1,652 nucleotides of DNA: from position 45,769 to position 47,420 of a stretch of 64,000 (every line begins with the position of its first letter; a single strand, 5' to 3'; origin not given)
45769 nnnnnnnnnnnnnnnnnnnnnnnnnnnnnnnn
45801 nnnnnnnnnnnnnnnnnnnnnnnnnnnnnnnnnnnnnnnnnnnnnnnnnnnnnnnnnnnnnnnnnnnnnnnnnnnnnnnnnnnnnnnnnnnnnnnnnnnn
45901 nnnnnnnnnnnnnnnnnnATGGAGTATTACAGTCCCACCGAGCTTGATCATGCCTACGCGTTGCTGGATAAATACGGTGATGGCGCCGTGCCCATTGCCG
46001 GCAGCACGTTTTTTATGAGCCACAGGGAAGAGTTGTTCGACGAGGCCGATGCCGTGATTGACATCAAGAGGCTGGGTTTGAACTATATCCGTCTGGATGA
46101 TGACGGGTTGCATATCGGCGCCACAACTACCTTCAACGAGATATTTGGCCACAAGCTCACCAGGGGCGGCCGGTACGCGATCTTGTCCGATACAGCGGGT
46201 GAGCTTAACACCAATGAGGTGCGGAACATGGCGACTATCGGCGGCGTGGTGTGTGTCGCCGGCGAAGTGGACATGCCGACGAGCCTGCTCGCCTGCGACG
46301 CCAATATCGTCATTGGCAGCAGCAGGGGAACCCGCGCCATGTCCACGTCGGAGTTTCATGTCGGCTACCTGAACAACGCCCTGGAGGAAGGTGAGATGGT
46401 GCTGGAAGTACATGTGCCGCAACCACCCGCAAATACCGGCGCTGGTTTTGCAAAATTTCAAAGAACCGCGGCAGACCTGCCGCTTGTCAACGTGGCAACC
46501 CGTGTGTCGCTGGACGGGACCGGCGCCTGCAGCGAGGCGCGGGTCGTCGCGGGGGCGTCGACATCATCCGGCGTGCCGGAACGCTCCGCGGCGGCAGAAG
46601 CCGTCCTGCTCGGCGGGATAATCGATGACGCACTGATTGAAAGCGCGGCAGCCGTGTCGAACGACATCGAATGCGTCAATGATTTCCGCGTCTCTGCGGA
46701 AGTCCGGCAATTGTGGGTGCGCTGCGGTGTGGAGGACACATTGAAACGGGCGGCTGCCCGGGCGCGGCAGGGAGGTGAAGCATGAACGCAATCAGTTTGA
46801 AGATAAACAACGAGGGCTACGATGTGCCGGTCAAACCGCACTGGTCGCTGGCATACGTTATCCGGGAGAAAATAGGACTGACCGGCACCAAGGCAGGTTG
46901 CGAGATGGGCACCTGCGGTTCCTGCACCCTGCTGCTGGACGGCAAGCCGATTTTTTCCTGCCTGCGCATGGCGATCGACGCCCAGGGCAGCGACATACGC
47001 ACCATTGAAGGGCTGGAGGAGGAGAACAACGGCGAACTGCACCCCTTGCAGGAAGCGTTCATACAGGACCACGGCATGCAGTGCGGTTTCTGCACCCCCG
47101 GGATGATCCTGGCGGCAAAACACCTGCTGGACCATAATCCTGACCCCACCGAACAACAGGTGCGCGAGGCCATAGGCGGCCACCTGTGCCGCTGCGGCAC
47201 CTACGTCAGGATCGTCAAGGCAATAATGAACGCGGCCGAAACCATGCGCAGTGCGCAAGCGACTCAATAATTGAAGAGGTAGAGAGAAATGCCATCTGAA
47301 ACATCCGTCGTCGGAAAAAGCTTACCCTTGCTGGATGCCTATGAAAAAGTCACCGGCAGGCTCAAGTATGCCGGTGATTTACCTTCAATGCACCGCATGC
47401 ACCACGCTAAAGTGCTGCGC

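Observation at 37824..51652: Candidate undescribed N-heterocycle catabolic locus: hydantoinase-like and carbamoylase-like genes fused into an operon with a three-subunit molybdenum hydroxylase, flanked by maturation genes, a UbiD decarboxylase, a CobW chaperone, a GntR regulator and a transporter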

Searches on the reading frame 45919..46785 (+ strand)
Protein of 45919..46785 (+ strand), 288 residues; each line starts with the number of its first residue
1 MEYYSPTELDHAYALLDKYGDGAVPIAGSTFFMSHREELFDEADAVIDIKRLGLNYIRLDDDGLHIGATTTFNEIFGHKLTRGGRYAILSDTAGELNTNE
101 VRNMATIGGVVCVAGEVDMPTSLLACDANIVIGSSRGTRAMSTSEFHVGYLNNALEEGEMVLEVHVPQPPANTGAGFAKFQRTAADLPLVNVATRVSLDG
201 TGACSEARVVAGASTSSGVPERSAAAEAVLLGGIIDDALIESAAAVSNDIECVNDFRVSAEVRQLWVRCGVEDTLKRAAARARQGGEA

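Call 3: search_protein_families(library=pfam, proteins=[window:45919-46785:+])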
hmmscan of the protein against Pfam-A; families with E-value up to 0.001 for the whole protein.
window:45919-46785:+ (288 aa): 2 families
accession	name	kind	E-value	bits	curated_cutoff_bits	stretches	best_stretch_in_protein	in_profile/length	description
PF00941.27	FAD_binding_5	-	1.2e-33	116.7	27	1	2-168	4-169/170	FAD binding domain in molybdopterin dehydrogenase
PF03450.22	CO_deh_flav_C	-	5.1e-10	39.8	25.5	1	177-267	3-91/102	CO dehydrogenase flavoprotein C-terminal domain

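Call 4: search_protein_families(library=ncbifam, proteins=[window:45919-46785:+])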
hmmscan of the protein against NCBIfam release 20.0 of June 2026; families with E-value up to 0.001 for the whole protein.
window:45919-46785:+ (288 aa): 7 families
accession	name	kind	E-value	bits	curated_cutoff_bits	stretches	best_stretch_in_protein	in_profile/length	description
NF041019.1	glyceraldDH_beta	equivalog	4.3e-41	141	350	1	1-277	6-279/280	glyceraldehyde dehydrogenase subunit beta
NF007427.0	PRK09971.1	equivalog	9.3e-33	113.7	287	1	2-283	6-288/292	xanthine dehydrogenase FAD-binding subunit XdhB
NF043083.1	XdhB_XDHase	equivalog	7.8e-32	110.6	310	1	2-282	6-287/289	xanthine dehydrogenase subunit XdhB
TIGR02963.1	xanthine_xdhA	equivalog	4.6e-27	94.8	467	1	4-266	196-456/468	xanthine dehydrogenase small subunit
TIGR03199.1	pucC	equivalog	3.2e-20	72.5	306.05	1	6-242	1-232/264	xanthine dehydrogenase subunit C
TIGR03195.1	4hydrxCoA_B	equivalog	3.9e-17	62.4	404.55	2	118-264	160-305/321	4-hydroxybenzoyl-CoA reductase subunit beta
TIGR03312.1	Se_sel_red_FAD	hypoth_equivalog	4.4e-14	52.3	241.5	1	2-263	3-235/257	molybdopterin-dependent oxidoreductase FAD-binding subunit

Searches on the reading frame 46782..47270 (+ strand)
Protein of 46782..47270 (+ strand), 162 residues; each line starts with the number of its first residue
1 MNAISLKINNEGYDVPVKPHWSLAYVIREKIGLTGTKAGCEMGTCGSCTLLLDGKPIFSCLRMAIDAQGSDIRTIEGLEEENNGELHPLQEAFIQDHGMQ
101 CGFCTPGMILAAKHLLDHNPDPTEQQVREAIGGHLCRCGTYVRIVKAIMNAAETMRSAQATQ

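Call 3: search_protein_families(library=pfam, proteins=[window:46782-47270:+])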
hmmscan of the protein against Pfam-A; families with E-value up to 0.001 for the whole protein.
window:46782-47270:+ (162 aa): 3 families
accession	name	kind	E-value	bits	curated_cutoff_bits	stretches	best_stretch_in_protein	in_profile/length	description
PF01799.25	Fer2_2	-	1.6e-32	111.9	30.3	1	74-148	1-74/75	[2Fe-2S] binding domain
PF00111.32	Fer2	-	7.2e-06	26.3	21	1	7-59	2-54/77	2Fe-2S iron-sulfur cluster binding domain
PF13085.11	Fer2_3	-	2.5e-05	24.7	27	1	37-78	49-89/107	2Fe-2S iron-sulfur cluster binding domain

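Call 4: search_protein_families(library=ncbifam, proteins=[window:46782-47270:+])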
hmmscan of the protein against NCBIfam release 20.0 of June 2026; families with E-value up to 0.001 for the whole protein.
window:46782-47270:+ (162 aa): 14 families
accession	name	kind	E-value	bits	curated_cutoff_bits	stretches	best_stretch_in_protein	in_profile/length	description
NF041020.1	glyceraldDH_gamma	equivalog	2.6e-58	196.2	290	1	3-156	12-163/164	glyceraldehyde dehydrogenase subunit gamma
NF043084.2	XdhC_XDHase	equivalog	4.8e-49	165.7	217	1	3-151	2-149/151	xanthine dehydrogenase subunit XdhC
NF045668.1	pterin_aldehy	equivalog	2.7e-48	164.7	1100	1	5-159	4-159/905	molybdopterin-dependent aldehyde oxidoreductase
TIGR03198.1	pucE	equivalog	7.8e-47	158.5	254.3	1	4-152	4-149/151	xanthine dehydrogenase subunit E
TIGR03193.1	4hydroxCoAred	equivalog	9.5e-46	155.4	257.8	1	14-152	12-148/148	4-hydroxybenzoyl-CoA reductase subunit gamma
TIGR03311.1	Se_dep_XDH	equivalog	8.1e-41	140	830.45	1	12-158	7-150/848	selenium-dependent xanthine dehydrogenase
NF008514.0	PRK11433.1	equivalog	1.3e-40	139.2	322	2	3-117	52-164/218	aldehyde dehydrogenase iron-sulfur subunit PaoA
NF007387.0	PRK09908.1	equivalog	3.4e-38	130.6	212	1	3-153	8-157/159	xanthine dehydrogenase iron sulfur-binding subunit XdhC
TIGR02963.1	xanthine_xdhA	equivalog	3e-35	121.8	467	1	17-157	15-163/468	xanthine dehydrogenase small subunit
TIGR02969.1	mam_aldehyde_ox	subfamily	4.3e-28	97.4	1912.3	1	17-155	17-164/1330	aldehyde oxidase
TIGR03313.1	Se_sel_red_Mo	hypoth_equivalog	6.7e-11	40.6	1101.9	1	42-160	37-153/951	molybdopterin-dependent oxidoreductase Mo/Fe-S-binding subunit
NF009226.0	PRK12576.1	equivalog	6.6e-05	22.4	344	1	36-69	56-89/317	succinate dehydrogenase/fumarate reductase iron-sulfur subunit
TIGR00384.1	dhsB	subfamily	0.00022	20.7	88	1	13-79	17-88/222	succinate dehydrogenase and fumarate reductase iron-sulfur protein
NF004616.0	PRK05950.1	subfamily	0.00023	20.4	228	1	36-76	54-93/238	succinate dehydrogenase iron-sulfur subunit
